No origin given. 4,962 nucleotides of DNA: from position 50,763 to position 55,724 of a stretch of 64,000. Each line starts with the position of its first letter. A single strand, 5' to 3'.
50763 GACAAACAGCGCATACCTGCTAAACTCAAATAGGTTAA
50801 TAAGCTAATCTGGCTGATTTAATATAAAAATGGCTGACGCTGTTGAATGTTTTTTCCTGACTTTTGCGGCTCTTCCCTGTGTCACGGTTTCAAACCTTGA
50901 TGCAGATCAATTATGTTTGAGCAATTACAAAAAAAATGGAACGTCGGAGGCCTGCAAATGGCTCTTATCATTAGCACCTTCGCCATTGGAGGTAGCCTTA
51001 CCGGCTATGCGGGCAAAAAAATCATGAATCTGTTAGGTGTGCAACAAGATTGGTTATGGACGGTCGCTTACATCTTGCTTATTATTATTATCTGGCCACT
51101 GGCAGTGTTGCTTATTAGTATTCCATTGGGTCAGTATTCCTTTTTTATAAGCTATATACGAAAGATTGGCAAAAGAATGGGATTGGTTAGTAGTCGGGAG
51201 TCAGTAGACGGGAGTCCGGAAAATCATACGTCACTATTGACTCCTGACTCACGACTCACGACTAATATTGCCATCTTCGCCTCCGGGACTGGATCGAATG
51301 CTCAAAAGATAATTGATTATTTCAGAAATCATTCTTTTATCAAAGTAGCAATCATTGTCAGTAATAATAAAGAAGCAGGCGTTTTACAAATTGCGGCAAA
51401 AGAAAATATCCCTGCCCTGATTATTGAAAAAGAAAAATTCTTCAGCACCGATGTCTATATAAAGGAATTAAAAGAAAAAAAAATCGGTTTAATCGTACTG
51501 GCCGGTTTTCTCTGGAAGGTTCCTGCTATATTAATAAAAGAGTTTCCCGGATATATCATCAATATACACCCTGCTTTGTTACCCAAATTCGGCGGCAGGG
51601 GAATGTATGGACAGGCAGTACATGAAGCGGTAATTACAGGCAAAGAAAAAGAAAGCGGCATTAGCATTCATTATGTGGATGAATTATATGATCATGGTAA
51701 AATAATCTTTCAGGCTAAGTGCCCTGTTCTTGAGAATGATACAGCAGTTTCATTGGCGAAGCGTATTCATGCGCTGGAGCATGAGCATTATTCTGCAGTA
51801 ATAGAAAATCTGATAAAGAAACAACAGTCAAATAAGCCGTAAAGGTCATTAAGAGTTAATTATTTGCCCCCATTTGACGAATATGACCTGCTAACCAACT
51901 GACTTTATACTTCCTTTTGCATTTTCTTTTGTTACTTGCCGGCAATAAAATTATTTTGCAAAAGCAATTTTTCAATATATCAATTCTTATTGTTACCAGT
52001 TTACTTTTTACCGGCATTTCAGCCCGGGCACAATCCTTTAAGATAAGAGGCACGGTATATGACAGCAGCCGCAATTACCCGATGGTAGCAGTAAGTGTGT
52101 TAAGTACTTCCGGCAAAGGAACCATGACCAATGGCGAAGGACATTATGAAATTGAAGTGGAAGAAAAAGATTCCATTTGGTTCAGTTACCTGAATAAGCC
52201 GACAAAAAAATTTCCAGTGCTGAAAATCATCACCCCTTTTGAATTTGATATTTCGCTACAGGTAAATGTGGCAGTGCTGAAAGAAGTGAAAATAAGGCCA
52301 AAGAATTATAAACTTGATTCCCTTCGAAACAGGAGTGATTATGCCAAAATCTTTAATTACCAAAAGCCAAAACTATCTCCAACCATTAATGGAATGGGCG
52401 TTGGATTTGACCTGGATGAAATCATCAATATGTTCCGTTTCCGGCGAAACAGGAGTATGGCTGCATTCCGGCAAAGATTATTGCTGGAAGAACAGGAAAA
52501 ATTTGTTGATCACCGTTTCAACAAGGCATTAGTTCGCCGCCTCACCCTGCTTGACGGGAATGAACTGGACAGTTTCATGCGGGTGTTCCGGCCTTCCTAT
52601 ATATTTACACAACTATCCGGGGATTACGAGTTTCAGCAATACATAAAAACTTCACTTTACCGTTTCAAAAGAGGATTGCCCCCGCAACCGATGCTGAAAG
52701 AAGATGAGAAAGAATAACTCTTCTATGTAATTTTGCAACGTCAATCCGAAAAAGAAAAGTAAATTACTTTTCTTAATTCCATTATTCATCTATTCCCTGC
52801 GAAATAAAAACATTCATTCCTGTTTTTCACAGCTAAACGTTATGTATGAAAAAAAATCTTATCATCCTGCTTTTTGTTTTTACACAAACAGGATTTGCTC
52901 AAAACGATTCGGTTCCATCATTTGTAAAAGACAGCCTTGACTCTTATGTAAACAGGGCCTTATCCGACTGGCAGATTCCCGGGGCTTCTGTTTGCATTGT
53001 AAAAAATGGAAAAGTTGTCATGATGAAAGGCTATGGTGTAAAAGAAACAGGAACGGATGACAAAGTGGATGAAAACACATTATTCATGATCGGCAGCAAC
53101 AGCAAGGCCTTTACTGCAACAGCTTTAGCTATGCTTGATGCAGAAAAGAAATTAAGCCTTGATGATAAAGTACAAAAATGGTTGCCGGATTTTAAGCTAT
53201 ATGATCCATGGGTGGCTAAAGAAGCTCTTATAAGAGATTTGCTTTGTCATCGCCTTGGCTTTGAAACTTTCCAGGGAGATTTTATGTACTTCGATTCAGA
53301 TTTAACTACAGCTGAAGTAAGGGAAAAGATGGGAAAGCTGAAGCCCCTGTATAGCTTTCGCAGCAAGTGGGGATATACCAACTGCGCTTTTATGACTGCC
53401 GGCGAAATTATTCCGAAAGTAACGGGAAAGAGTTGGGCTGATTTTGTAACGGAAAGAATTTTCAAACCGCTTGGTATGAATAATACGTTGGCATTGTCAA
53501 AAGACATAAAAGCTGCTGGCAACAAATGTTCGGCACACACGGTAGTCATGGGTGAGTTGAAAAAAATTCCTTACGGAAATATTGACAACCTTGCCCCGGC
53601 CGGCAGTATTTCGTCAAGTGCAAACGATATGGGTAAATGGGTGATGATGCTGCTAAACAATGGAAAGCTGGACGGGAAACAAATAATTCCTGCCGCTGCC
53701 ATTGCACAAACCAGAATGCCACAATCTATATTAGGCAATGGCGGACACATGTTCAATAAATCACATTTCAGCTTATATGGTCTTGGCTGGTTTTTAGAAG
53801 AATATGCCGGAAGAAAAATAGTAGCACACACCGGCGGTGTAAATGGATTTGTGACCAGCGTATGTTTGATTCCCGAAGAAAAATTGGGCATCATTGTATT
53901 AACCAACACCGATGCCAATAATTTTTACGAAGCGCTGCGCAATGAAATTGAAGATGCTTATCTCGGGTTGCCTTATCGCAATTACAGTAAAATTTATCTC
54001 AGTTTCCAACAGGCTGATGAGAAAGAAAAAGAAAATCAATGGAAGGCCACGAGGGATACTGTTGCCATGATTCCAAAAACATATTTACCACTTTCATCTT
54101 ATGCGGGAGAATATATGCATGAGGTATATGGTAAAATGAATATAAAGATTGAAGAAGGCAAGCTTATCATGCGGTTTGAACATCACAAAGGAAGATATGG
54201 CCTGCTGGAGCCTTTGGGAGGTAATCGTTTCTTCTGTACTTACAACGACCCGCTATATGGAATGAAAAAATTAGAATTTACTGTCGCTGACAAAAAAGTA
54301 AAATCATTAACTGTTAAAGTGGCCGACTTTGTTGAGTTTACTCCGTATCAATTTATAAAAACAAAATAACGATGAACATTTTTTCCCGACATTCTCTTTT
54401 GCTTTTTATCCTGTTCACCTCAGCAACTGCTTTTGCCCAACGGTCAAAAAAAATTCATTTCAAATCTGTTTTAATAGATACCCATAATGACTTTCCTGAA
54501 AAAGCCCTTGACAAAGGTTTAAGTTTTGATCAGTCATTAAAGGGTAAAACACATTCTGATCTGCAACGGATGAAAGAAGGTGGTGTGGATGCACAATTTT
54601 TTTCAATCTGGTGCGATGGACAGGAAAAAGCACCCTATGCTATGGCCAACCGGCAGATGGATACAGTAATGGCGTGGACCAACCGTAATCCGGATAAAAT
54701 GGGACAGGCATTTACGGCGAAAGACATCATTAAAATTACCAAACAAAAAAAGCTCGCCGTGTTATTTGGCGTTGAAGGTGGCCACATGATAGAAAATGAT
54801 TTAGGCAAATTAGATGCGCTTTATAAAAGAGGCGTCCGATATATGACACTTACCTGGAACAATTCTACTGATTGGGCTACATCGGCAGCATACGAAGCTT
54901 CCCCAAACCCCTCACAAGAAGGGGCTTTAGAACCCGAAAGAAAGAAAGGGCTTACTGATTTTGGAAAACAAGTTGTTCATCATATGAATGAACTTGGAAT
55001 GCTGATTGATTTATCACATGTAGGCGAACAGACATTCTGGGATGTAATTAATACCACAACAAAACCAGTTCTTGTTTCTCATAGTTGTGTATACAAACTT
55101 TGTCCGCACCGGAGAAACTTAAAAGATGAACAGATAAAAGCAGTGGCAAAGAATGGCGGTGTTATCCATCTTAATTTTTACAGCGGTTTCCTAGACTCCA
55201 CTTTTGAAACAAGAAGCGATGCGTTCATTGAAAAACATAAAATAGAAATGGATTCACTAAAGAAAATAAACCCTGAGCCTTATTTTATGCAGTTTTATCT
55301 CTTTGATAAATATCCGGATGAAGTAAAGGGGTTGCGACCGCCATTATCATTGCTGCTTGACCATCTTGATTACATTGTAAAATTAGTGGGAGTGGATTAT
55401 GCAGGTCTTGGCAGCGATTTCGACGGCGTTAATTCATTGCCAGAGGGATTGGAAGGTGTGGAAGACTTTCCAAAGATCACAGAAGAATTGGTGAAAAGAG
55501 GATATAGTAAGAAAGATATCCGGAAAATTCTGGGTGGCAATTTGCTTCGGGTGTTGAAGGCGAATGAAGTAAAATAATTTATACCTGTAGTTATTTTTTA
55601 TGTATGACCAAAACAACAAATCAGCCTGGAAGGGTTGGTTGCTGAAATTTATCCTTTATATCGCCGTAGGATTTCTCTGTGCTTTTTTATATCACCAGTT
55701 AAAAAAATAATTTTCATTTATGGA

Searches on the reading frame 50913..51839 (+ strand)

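Call 39: search_protein_families(library=pfam, proteins=[window:50913-51839:+], max_evalue=0.00001)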
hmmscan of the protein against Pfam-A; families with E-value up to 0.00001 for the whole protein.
window:50913-51839:+ (309 aa): 2 families
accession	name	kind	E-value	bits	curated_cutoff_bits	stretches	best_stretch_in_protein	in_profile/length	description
PF00551.24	Formyl_trans_N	-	7.5e-41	140.3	26.1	1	118-297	2-181/181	Formyl transferase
PF20584.3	DUF6787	-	9.6e-09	35.9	27.5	1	19-91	2-77/79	Family of unknown function (DUF6787)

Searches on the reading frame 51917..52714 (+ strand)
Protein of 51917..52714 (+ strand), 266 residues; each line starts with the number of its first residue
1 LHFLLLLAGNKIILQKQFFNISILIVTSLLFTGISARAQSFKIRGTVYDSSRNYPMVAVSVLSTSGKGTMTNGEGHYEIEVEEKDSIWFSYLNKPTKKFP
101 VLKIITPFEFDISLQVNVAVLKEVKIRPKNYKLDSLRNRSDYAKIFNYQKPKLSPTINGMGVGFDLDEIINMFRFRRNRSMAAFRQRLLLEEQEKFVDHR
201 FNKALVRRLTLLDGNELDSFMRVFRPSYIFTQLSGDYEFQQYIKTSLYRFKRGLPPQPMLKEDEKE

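Call 39: search_protein_families(library=pfam, proteins=[window:51917-52714:+], max_evalue=0.00001)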
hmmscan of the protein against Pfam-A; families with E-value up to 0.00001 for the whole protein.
window:51917-52714:+ (266 aa): 1 family
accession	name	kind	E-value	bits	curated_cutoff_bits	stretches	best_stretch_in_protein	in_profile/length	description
PF13715.12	CarbopepD_reg_2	-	6.7e-07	29.7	32.2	1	43-101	1-62/88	CarboxypepD_reg-like domain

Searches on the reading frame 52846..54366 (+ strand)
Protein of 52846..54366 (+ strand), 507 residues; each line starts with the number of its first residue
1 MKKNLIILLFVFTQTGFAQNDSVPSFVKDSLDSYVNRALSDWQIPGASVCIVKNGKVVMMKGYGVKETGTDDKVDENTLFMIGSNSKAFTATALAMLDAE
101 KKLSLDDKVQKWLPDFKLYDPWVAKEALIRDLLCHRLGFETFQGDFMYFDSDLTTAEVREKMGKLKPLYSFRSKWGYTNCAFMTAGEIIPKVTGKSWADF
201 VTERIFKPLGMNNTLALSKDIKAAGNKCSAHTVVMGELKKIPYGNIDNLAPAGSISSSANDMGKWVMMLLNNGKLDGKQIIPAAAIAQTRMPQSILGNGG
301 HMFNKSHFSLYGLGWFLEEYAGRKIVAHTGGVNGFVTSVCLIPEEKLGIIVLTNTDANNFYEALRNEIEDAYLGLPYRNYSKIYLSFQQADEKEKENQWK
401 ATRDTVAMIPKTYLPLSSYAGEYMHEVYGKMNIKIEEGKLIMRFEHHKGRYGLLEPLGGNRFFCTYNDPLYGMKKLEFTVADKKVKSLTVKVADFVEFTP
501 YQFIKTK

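Call 39: search_protein_families(library=pfam, proteins=[window:52846-54366:+], max_evalue=0.00001)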
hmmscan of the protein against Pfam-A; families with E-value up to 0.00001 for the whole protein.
window:52846-54366:+ (507 aa): 2 families
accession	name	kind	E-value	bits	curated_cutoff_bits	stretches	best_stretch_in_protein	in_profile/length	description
PF00144.29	Beta-lactamase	-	4.8e-70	236.8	27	1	36-367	6-322/329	Beta-lactamase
PF11954.13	DUF3471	-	1.7e-11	44.8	29.3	1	412-495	8-92/103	Domain of unknown function (DUF3471)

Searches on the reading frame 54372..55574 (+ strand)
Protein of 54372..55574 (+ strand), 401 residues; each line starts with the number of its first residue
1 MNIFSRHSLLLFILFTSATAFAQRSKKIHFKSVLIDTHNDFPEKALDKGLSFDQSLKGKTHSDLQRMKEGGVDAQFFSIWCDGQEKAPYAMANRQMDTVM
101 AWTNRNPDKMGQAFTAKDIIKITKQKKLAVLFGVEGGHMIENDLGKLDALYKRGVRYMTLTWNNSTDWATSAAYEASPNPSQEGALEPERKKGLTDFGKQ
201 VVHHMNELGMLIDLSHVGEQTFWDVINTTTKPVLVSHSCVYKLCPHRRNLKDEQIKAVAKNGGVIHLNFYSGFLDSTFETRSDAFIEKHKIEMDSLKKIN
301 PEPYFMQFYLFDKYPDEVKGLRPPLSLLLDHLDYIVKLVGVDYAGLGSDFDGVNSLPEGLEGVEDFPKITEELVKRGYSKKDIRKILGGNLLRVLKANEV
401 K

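Call 39: search_protein_families(library=pfam, proteins=[window:54372-55574:+], max_evalue=0.00001)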
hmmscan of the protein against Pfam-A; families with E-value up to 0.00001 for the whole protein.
window:54372-55574:+ (401 aa): 1 family
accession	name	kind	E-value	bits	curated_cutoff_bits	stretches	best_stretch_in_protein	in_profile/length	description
PF01244.27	Peptidase_M19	-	4e-107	358.5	26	1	29-396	3-318/319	Membrane dipeptidase (Peptidase family M19)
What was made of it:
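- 54372..55577 (+): Secreted M19 dipeptidase, 2 nt after the previous gene and 142 nt before copy 1. Pfam in call 39.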
